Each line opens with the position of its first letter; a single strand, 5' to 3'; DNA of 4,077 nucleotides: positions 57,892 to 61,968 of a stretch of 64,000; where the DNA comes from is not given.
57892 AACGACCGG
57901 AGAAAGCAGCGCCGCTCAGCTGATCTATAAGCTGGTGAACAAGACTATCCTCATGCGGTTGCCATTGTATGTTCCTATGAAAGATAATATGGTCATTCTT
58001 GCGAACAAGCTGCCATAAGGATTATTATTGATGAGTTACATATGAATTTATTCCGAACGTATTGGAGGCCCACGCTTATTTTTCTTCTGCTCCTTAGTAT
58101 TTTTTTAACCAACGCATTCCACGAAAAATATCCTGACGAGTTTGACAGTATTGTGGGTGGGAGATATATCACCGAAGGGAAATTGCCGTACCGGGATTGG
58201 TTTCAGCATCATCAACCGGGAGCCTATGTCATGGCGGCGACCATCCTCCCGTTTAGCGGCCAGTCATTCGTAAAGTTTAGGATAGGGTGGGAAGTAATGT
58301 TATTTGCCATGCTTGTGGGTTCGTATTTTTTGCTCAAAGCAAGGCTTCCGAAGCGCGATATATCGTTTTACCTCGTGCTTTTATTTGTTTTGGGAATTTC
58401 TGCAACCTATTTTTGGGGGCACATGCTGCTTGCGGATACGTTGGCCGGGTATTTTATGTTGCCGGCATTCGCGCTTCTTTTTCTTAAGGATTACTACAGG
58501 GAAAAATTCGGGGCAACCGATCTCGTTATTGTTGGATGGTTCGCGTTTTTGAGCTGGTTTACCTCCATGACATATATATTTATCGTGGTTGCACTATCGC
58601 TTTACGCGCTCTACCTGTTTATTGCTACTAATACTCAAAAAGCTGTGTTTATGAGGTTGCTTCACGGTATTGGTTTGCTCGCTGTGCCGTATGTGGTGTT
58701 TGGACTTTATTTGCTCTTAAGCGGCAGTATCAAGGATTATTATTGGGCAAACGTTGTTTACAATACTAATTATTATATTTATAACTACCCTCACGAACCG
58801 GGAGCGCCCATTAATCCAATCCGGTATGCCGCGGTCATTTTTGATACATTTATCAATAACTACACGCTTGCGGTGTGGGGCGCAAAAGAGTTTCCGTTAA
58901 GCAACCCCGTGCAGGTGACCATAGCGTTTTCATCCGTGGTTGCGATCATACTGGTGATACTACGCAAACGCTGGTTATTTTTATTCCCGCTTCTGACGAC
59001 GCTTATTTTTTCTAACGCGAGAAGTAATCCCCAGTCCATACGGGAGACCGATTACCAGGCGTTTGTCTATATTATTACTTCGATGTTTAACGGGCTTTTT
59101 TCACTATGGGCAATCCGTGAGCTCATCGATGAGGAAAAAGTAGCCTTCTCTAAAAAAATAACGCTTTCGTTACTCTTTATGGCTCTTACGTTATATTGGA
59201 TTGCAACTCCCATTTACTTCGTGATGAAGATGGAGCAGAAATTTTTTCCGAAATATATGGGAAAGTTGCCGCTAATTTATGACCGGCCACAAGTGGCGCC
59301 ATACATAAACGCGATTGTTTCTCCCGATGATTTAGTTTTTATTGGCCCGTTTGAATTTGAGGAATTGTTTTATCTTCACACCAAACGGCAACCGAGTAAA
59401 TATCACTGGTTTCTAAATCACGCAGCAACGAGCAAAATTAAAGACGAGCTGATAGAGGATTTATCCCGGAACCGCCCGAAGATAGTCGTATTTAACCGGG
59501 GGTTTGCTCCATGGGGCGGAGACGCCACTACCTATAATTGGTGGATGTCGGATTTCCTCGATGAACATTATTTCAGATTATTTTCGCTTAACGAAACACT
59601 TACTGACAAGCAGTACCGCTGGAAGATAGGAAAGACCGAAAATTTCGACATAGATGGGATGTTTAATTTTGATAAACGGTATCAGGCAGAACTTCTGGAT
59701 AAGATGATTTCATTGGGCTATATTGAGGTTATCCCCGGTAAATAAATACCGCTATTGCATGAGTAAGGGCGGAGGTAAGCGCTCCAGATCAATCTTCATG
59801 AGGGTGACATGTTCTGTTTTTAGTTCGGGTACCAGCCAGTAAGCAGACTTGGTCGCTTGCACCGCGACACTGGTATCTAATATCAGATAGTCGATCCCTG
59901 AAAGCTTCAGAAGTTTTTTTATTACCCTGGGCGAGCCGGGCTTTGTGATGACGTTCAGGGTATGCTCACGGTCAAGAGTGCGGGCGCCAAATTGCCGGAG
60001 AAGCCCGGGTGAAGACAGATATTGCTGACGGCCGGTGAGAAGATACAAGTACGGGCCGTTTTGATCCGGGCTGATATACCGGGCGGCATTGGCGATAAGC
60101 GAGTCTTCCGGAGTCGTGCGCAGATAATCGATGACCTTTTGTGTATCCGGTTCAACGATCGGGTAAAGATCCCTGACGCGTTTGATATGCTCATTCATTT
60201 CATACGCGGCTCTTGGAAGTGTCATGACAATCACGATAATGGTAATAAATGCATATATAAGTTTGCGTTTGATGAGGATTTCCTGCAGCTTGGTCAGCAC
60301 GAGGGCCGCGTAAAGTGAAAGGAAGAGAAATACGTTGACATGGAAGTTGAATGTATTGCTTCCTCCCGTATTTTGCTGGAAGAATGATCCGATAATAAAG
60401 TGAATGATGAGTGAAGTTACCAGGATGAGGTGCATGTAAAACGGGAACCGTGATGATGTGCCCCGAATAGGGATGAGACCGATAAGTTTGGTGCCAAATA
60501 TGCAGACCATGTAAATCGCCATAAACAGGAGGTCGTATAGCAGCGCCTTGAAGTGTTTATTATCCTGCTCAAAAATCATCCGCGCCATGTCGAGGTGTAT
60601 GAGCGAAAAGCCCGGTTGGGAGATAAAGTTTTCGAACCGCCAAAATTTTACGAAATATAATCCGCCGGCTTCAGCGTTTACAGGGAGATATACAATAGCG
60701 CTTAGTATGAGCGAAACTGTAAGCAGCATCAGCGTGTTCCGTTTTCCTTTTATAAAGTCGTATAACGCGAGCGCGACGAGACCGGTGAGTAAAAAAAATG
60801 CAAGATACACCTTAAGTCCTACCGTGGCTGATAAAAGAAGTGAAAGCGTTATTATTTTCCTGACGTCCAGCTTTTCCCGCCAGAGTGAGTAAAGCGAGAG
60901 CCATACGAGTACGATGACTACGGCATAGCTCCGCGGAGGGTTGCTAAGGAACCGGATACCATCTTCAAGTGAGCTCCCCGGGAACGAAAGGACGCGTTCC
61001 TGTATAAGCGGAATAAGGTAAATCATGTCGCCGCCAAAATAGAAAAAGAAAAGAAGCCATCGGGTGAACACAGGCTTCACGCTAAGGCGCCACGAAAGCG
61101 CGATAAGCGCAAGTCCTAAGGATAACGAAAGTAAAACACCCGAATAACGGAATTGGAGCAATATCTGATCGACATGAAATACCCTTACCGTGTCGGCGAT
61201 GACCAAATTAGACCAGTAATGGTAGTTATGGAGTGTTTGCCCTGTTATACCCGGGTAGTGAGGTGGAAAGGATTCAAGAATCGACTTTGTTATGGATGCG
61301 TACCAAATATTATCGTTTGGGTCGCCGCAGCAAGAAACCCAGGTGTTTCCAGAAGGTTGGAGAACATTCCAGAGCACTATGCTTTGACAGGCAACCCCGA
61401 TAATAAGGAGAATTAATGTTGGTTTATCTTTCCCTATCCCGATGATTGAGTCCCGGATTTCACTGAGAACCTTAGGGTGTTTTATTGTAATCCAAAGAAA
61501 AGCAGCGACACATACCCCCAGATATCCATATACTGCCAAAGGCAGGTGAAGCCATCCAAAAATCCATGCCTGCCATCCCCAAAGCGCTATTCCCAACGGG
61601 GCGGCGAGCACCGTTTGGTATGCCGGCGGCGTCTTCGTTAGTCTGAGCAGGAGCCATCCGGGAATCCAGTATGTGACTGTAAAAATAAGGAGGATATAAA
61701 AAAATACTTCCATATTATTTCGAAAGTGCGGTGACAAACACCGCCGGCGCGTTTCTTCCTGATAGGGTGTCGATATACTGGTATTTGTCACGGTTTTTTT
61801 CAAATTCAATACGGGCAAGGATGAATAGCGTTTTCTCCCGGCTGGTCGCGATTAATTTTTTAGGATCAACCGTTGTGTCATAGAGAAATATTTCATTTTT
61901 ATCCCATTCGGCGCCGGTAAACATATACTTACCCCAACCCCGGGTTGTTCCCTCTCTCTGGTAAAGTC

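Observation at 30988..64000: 33-kb cell-envelope glycosylation island unusually rich in GT-C-type membrane glycosyltransferases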

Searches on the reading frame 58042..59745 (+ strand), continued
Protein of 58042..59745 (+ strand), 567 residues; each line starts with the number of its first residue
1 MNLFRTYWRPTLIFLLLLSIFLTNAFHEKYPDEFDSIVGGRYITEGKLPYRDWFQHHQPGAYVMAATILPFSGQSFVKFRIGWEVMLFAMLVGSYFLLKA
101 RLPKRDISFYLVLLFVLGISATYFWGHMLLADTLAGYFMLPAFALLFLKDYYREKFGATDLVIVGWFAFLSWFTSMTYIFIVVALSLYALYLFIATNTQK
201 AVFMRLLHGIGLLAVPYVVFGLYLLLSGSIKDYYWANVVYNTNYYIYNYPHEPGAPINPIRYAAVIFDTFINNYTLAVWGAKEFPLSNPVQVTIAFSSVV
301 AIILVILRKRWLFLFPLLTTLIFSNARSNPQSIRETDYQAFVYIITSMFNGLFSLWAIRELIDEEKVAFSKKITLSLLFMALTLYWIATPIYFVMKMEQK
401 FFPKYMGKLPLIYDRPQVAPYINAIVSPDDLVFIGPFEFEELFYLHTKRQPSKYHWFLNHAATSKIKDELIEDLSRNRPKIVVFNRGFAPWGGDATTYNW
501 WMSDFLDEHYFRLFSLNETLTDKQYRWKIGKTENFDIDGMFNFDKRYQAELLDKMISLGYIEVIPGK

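Call 72: search_protein_representatives(alignment_id=A2)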
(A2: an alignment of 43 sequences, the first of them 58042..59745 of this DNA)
Query: 43 sequences, 569 profile positions. Proteins with E-value up to 0.001 (for the whole library): 1442; up to 1e-10: 483; up to 1e-30: 154. The best 150 are listed.
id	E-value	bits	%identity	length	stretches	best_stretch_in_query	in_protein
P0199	3.8e-248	841.5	-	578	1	8-566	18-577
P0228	9.9e-219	744.4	-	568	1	3-563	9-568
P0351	1.6e-194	664.4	-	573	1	3-564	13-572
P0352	1.9e-187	641.1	-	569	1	3-563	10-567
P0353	5.3e-179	613.2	-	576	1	3-567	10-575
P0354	2.8e-176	604.2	-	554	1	7-567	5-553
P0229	5.5e-176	603.2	-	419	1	8-424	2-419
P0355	4.8e-175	600.1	-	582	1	12-567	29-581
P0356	3.5e-174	597.3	-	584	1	11-563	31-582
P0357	1.3e-169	582.2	-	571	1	8-564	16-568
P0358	5.4e-169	580.1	-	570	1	7-566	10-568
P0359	5.6e-169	580.1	-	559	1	8-563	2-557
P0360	2.9e-167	574.4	-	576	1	3-565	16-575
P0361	6.3e-162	556.8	-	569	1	8-566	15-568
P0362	9.6e-161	552.9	-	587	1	3-564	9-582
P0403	1.8e-74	268.1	-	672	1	9-523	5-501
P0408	5.9e-64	233.4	-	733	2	5-248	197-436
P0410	1.3e-60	222.3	-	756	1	9-515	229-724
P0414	6.5e-59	216.7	-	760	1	8-529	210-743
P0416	1.6e-55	205.6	-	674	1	5-515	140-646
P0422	5.9e-54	200.4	-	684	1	3-514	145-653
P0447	5.2e-48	180.7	-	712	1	8-516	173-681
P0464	2.1e-41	159.0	-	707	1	14-515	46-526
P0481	1.2e-36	143.2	-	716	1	6-512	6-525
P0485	3.1e-35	138.5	-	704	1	6-514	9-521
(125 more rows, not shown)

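Call 73: search_protein_families(library=pfam, proteins=[P0403, P0408, P0410, P0414, P0416, P0422, P0447, P0464, P0481, P0485], max_evalue=0.01)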
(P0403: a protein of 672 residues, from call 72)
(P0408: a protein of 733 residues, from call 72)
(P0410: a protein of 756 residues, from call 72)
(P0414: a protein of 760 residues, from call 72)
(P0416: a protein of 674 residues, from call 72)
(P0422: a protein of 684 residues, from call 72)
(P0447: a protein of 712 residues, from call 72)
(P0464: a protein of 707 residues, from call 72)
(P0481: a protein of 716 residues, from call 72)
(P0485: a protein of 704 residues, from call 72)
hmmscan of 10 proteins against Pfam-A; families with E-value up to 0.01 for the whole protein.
P0403 (672 aa): 0 families

P0408 (733 aa): 0 families

P0410 (756 aa): 0 families

P0414 (760 aa): 1 family
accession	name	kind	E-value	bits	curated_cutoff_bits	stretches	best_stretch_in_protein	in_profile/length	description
PF13231.12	PMT_2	-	0.0043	17.7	26.1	1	260-396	2-135/160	Dolichyl-phosphate-mannose-protein mannosyltransferase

P0416 (674 aa): 1 family
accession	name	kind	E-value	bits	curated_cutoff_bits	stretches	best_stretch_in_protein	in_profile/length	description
PF04138.20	GtrA_DPMS_TM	-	6.3e-23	81.6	26.1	1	18-131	2-117/117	GtrA/DPMS, transmembrane domain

P0422 (684 aa): 1 family
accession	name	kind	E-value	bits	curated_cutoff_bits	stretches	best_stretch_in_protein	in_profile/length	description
PF04138.20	GtrA_DPMS_TM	-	2.6e-18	66.8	26.1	2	15-129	1-117/117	GtrA/DPMS, transmembrane domain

P0447 (712 aa): 1 family
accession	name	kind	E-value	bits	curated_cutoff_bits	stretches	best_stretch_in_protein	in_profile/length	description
PF04138.20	GtrA_DPMS_TM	-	2.8e-20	73.1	26.1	1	17-141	1-117/117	GtrA/DPMS, transmembrane domain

P0464 (707 aa): 1 family
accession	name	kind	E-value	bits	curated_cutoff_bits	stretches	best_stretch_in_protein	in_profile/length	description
PF13231.12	PMT_2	-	1.2e-08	35.8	26.1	1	90-233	2-146/160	Dolichyl-phosphate-mannose-protein mannosyltransferase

P0481 (716 aa): 0 families

P0485 (704 aa): 0 families
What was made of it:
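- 58042..59745 (+): g23: GT-C fold protein of a family with no Pfam model (567 aa). Its close homologs are unnamed or Patescibacteria/Gottesmanbacteria/Roizmanbacteria records. It is distantly tied to PMT_2. Distant relatives carry an N-terminal GtrA fusion, and one passes the PMT_2 GA (calls 72, 73).
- Tried and rejected: They were classified by structure and, for g23, by transitive hits (call 73).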

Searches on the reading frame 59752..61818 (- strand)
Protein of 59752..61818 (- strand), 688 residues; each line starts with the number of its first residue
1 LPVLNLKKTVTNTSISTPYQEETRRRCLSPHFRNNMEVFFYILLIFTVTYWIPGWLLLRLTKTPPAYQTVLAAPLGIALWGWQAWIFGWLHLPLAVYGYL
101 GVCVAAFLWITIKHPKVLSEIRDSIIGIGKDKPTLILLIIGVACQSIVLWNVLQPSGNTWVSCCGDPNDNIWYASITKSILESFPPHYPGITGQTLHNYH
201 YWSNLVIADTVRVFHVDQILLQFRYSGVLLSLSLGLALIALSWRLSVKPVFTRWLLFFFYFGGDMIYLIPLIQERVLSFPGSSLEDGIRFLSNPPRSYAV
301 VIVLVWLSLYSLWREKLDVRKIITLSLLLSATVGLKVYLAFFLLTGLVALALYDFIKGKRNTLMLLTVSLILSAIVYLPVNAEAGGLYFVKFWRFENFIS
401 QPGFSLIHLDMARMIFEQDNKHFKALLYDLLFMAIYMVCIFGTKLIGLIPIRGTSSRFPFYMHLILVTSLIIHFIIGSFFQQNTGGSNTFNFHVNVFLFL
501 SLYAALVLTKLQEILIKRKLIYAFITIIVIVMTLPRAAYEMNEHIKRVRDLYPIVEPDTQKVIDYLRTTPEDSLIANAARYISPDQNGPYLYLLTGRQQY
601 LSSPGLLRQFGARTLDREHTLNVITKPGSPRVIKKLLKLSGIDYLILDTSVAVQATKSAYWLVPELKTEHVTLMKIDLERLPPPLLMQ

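Call 7: search_protein_families(library=pfam, proteins=[window:59752-61818:-], max_evalue=0.01)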
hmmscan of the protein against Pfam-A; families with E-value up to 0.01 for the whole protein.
window:59752-61818:- (688 aa): 1 family
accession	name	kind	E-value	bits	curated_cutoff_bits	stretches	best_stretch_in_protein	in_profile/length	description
PF20176.3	DUF6541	-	0.0061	15.3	29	1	50-110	4-64/646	Family of unknown function (DUF6541)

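Call 9: search_protein_families(library=ncbifam, proteins=[window:59752-61716:-], max_evalue=0.1)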
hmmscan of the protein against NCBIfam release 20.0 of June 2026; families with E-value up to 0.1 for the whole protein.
window:59752-61716:- (654 aa): 0 families

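Call 26: find_homologous_proteins(query=window:59752-61716:-, max_evalue=0.00001)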
Query window:59752-61716:- (654 aa): 110 proteins with E <= 0.00001 among 8000 candidates.
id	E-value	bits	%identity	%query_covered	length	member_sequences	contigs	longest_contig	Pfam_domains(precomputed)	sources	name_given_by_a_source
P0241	0.0e+0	1462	100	100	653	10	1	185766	-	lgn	-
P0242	0.0e+0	1242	83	100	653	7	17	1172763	-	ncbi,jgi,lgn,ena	jgi:hypothetical protein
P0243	5.3e-298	1008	68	100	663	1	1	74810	-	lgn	-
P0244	1.6e-290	984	65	99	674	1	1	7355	PF20176.4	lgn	-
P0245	5.3e-279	945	64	99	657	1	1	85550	-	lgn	-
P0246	3.3e-275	933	62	98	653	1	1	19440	-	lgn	-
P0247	6.5e-274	929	61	97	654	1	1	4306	-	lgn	-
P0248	2.5e-215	735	52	98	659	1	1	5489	-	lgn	-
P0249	2.2e-166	573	44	97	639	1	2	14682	-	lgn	-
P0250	5.9e-165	569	45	96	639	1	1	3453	-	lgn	-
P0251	2.0e-146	507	41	94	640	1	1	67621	-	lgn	-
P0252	1.7e-125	438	37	98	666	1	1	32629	-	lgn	-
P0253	2.2e-125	438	36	99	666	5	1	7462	PF20176.4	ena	-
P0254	1.6e-121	425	38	97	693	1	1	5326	-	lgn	-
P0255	2.4e-121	425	36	98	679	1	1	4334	-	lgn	-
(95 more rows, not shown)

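Call 29: search_solved_structures(query=A3, max_evalue=1)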
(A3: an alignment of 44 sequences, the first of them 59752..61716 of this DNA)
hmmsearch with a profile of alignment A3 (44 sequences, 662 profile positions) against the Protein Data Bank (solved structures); distinct sequences matched with E-value up to 1: 0.

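Call 39: predict_structure(alignment_id=A3)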
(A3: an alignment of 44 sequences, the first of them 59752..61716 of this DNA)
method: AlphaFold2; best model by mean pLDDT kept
length: 654 residues; sequences in the alignment: 44
mean_pLDDT: 91.7   pTM: 0.92
mean pLDDT of the five models: 91.7, 90.8, 90.8, 90.2, 89.7
residues with pLDDT >= 90: 501; 70-90: 129; 50-70: 22; < 50: 2
segments of 3 or more residues with pLDDT < 50: none
pLDDT, mean of each block of 10 residues (from residue 1): 90 98 97 98 98 95 98 98 96 94 97 89 80 86 95 93 89 97 94 96 96 90 95 91 75 83 96 97 97 97 95 98 96 98 87 90 89 92 95 95 94 79 83 97 90 81 95 93 94 95 91 85 88 95 80 78 93 88 94 90 96 92 88 93 88 56
secondary structure, 60 per line:
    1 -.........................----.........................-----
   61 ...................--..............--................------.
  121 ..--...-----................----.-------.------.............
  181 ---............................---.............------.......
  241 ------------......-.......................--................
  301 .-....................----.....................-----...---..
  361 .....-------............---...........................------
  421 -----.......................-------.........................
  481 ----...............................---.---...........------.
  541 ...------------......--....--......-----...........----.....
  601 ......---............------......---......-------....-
elements in order: H2-26 H31-55 H61-79 H82-95 H98-113 E120-122 E125-127 H133-148 H168-180 H184-211 H215-227 H234-240 H253-258 H260-282 H285-301 H303-322 H327-347 E353-355 H359-365 H373-384 H388-414 H426-445 E446-448 H456-480 H485-515 H523-533 E540-543 H556-561 E564-567 H570-575 H581-591 H596-606 E610-614 H615-621 E628-633 E637-642 H650-653
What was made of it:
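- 59752..61713 (-): g24: GT-C fold protein (653 aa) with a weak link to DUF6541. AF2 pLDDT 91.7 (call 39).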

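Call 43: fold_search(model_id=the predicted structure, library=pdb)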
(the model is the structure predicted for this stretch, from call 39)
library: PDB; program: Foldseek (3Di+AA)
matches with E <= 10: 224; with E <= 0.001: 17
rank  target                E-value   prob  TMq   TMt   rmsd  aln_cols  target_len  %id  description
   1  7zlh_A                7.5e-09  1.00  0.43  0.43  16.7       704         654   12  Cryo-EM structure of C-mannosyltransferase CeDPY19, in apo state, bound to CMT2-Fab and anti-Fab nanobody (released 2023-01-11)
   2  7zlg_A                1.1e-08  1.00  0.47  0.46  12.3       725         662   10  Cryo-EM structure of C-mannosyltransferase CeDPY19, in complex with acceptor peptide and bound to CMT2-Fab and anti-Fa (released 2023-01-11)
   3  7zli_A                1.8e-08  1.00  0.45  0.44  15.6       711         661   11  Cryo-EM structure of C-mannosyltransferase CeDPY19, in complex with Dol25-P-Man and bound to CMT2-Fab and anti-Fab nan (released 2023-01-11)
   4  6c26_A                1.0e-06  1.00  0.45  0.45  13.8       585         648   12  The Cryo-EM structure of a eukaryotic oligosaccharyl transferase complex (released 2018-01-31)
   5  7oci_F                1.1e-06  1.00  0.45  0.46  12.9       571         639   12  Cryo-EM structure of yeast Ost6p containing oligosaccharyltransferase complex (released 2022-02-16)
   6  8b6l_I                1.5e-06  1.00  0.46  0.45  14.5       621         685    9  Subtomogram average of the human Sec61-TRAP-OSTA-translocon (released 2022-12-07)
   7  7e9s_A                1.9e-06  1.00  0.42  0.33  15.8       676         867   12  Archaeal oligosaccharyltransferase AglB from Archaeoglobus fulgidus in complex with an inhibitory peptide and a dolich (released 2021-09-08)
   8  9n9j_I                2.6e-06  1.00  0.44  0.42  15.2       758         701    9  Structure of a GRP94 folding intermediate engaged with a CCDC134- and FKBP11-bound secretory translocon (released 2025-11-19)
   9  6s7o_A                3.5e-06  1.00  0.45  0.45  14.2       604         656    9  Cryo-EM structure of human oligosaccharyltransferase complex OST-A (released 2019-12-18)
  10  6s7t_A                3.0e-05  1.00  0.45  0.42  13.2       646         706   10  Cryo-EM structure of human oligosaccharyltransferase complex OST-B (released 2019-12-18)
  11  6gxc_A                1.2e-04  1.00  0.40  0.38  17.5       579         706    9  Bacterial oligosaccharyltransferase PglB in complex with an inhibitory peptide and a reactive lipid-linked oligosaccha (released 2018-11-14)
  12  8if8_C                1.9e-04  1.00  0.48  0.52  13.7       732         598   11  Arabinosyltransferase AftA (released 2023-05-31)
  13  9s6t_A                2.8e-04  1.00  0.37  0.46  13.6       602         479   13  Ternary cryo-EM structure of chicken ALG12 with Dol25-PP-GlcNAc2Man7, Dol25-P-Man, and Fab (released 2026-03-18)
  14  5ogl_A                2.9e-04  1.00  0.42  0.40  15.5       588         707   10  Structure of bacterial oligosaccharyltransferase PglB in complex with an acceptor peptide and an lipid-linked oligosac (released 2017-10-25)
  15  3rce_A                3.6e-04  1.00  0.33  0.32  14.4       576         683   11  Bacterial oligosaccharyltransferase PglB (released 2011-06-15)
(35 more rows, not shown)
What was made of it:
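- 59752..61713 (-): All 17 Foldseek hits with E < 1e-3 are GT-C: DPY19 7.5e-9, STT3, AglB, AftA at TM 0.49 (call 43).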

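Call 77: search_protein_families(library=pfam, alignment_id=A3, max_evalue=0.01)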
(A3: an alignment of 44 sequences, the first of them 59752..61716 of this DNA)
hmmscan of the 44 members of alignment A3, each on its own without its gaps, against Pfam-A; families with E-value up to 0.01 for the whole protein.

A. member 1, window:59752-61716:- (654 aa): 1 family
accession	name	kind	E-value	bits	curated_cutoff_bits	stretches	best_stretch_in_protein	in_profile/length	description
PF20176.3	DUF6541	-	0.0057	15.4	29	1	16-76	4-64/646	Family of unknown function (DUF6541)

B. families by the number of members that match (of 44 scanned): 3 families
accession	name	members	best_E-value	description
PF20176.3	DUF6541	9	6.3e-07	Family of unknown function (DUF6541)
PF17555.7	TssN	1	0.0021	Type VI secretion system, TssN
PF08510.17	PIG-P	1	0.0077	PIG-P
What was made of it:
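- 59752..61713 (-): DUF6541 0.006; 9 of 44 family members match weakly (calls 7, 77).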
